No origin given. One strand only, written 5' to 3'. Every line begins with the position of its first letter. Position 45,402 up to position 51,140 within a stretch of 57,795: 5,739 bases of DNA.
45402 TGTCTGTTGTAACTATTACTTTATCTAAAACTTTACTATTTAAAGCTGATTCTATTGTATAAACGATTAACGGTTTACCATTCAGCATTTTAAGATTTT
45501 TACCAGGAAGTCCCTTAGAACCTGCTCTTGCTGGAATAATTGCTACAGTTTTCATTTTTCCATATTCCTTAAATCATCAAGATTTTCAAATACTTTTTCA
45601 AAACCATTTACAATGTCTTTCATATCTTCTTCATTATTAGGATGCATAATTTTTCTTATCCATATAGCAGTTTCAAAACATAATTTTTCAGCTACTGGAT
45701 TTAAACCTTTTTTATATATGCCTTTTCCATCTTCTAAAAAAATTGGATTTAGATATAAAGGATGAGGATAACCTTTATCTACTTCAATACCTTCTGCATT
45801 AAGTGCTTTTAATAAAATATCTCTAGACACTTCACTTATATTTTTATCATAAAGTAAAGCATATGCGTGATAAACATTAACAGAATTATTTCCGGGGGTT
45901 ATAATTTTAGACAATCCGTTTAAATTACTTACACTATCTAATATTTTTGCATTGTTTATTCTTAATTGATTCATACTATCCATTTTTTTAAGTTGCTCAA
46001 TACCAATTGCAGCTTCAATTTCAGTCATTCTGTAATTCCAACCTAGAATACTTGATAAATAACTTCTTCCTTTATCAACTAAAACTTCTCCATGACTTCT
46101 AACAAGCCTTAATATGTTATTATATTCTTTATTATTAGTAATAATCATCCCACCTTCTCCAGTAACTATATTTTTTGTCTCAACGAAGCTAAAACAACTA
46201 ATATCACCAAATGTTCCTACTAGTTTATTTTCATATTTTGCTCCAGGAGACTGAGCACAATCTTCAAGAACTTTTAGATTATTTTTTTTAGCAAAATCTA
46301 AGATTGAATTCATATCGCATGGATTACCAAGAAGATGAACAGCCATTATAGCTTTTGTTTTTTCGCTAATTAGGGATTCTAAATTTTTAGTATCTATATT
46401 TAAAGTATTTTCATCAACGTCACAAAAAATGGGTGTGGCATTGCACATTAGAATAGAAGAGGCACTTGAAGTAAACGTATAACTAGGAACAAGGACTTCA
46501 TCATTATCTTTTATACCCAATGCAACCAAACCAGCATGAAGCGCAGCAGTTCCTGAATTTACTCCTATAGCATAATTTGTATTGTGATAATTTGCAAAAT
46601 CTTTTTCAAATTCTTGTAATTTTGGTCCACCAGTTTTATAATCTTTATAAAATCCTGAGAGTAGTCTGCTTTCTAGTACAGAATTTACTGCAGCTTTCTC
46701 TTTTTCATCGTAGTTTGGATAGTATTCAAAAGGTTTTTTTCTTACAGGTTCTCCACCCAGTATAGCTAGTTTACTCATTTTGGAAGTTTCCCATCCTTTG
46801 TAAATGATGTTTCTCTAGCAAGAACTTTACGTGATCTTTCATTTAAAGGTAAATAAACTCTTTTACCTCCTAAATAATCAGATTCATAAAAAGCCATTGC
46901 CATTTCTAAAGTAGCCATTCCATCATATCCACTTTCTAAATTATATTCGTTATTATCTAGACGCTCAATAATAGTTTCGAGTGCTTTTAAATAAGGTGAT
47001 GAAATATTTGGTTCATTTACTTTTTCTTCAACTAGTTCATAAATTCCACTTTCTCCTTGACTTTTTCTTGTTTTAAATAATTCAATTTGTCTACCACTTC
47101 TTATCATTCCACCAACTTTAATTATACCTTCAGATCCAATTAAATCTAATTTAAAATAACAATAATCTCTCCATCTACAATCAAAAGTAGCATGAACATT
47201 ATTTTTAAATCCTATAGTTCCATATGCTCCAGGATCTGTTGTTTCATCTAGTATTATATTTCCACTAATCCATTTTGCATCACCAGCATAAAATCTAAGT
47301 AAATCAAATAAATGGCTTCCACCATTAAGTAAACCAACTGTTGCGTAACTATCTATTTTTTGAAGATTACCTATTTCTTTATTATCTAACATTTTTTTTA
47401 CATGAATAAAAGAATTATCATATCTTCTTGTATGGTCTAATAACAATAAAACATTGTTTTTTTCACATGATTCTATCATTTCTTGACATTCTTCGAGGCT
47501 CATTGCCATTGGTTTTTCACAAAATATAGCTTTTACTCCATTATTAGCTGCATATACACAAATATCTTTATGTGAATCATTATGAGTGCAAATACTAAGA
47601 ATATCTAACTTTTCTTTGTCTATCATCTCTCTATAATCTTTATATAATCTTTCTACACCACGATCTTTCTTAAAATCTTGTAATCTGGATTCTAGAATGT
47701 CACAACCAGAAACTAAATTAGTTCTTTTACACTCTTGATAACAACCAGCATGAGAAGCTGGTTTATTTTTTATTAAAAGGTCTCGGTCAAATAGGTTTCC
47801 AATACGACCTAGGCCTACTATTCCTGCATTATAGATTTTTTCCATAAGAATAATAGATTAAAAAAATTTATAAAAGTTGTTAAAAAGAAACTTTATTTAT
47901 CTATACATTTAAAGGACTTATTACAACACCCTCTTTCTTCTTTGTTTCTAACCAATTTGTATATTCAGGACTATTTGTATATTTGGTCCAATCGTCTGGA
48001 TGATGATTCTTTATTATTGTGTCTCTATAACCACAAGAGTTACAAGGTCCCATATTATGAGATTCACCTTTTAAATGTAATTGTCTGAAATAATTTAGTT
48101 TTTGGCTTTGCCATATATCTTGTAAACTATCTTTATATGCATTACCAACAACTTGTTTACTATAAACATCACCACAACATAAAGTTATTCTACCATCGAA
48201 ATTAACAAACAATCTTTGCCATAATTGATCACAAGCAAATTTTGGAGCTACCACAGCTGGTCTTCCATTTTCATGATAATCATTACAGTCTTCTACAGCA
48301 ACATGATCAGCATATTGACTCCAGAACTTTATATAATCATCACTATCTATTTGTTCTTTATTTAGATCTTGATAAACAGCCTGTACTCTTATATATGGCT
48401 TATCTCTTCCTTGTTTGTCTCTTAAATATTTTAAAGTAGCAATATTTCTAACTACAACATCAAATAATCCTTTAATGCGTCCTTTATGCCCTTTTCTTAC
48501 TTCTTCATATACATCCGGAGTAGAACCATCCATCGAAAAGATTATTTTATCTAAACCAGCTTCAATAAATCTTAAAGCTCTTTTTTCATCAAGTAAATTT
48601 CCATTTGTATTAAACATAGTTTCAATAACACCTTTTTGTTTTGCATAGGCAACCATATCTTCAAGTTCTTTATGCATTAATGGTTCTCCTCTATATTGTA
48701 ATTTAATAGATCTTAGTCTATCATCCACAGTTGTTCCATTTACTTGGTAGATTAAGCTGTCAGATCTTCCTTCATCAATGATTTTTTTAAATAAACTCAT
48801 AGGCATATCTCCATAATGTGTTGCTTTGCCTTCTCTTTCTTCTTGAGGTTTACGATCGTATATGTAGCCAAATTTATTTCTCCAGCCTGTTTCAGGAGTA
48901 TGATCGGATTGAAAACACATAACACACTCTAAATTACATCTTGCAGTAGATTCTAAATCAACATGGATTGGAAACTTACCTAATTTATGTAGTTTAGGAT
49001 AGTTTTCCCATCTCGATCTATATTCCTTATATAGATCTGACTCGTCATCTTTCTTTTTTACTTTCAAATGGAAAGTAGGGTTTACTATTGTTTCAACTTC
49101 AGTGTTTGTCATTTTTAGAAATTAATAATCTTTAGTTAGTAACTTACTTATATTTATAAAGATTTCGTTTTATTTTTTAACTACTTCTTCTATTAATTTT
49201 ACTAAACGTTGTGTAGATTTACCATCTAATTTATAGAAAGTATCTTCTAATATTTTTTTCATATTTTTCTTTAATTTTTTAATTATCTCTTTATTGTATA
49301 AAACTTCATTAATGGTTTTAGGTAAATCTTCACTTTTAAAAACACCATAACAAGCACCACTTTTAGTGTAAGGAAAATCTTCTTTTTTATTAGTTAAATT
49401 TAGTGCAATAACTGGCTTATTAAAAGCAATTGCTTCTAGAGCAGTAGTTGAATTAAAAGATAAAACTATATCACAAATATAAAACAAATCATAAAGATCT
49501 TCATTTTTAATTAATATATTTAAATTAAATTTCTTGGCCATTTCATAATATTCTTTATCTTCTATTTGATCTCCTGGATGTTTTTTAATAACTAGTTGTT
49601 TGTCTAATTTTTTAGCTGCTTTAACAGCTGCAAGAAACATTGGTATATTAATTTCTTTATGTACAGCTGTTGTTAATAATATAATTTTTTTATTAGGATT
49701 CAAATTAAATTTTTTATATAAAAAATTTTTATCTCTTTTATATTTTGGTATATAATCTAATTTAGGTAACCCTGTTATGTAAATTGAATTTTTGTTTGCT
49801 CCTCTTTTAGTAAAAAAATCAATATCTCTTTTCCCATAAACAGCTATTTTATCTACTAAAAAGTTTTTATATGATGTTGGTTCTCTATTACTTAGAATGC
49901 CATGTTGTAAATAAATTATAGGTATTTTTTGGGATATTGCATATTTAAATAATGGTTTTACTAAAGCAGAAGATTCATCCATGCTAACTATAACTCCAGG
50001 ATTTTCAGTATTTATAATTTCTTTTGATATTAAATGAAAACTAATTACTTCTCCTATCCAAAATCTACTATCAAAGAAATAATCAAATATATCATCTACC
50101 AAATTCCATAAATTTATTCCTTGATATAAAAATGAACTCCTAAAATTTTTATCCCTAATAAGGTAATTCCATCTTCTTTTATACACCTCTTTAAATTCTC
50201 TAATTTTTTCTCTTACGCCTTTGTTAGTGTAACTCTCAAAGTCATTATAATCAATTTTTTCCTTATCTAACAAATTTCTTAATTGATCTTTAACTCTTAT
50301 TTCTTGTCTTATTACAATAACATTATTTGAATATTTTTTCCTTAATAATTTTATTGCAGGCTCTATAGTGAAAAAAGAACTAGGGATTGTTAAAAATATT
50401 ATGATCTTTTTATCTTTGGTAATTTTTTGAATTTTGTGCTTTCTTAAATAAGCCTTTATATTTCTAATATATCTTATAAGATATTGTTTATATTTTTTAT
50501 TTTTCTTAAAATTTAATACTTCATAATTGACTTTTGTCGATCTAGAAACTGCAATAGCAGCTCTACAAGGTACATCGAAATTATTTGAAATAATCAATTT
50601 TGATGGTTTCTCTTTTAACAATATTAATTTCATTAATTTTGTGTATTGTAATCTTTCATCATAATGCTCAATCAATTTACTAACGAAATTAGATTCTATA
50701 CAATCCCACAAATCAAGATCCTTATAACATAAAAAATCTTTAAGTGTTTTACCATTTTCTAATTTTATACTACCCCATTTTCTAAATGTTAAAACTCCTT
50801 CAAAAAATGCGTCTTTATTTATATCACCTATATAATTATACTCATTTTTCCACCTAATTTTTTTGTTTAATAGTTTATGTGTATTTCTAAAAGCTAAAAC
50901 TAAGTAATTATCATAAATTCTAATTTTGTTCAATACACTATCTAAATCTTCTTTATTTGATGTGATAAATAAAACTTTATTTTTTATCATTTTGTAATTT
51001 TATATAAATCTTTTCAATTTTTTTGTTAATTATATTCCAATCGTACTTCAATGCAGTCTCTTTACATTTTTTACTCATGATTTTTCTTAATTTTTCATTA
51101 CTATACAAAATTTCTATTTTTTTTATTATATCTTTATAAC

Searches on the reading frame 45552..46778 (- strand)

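Call 25: search_protein_families(library=pfam, proteins=[window:45552-46778:-], max_evalue=0.001)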
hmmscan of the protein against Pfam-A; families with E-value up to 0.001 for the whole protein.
window:45552-46778:- (408 aa): 3 families
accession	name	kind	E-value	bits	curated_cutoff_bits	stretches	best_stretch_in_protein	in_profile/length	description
PF01041.23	DegT_DnrJ_EryC1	-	5e-101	338.9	19.8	1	24-391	4-357/360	DegT/DnrJ/EryC1/StrS aminotransferase family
PF00155.27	Aminotran_1_2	-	7.9e-09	35.6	19.7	1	50-154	39-159/361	Aminotransferase class I and II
PF01053.26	Cys_Met_Meta_PP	-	9.4e-07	28.1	27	1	47-230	47-230/381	Cys/Met metabolism PLP-dependent enzyme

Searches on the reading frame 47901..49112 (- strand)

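Call 25: search_protein_families(library=pfam, proteins=[window:47901-49112:-], max_evalue=0.001)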
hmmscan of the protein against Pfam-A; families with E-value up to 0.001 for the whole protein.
window:47901-49112:- (403 aa): 2 families
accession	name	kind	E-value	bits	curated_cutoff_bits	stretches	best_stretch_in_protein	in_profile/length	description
PF13186.11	SPASM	-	2.7e-13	50.4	21.5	1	294-360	1-66/67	Iron-sulfur cluster-binding domain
PF04055.27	Radical_SAM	-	1.6e-11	45.1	29.5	1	54-209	2-124/166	Radical SAM superfamily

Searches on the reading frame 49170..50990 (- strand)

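Call 25: search_protein_families(library=pfam, proteins=[window:49170-50990:-], max_evalue=0.001)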
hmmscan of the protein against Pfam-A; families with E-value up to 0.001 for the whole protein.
window:49170-50990:- (606 aa): 3 families
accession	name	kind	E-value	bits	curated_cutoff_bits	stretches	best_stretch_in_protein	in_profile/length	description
PF02350.25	Epimerase_2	-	1.5e-07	31.1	30.6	1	394-600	138-346/347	UDP-N-acetylglucosamine 2-epimerase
PF00534.26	Glycos_transf_1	-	7e-06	26.1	26.4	1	423-579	4-171/172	Glycosyl transferases group 1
PF05159.20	Capsule_synth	-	0.001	19.1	20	1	462-530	186-261/310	Capsule polysaccharide biosynthesis protein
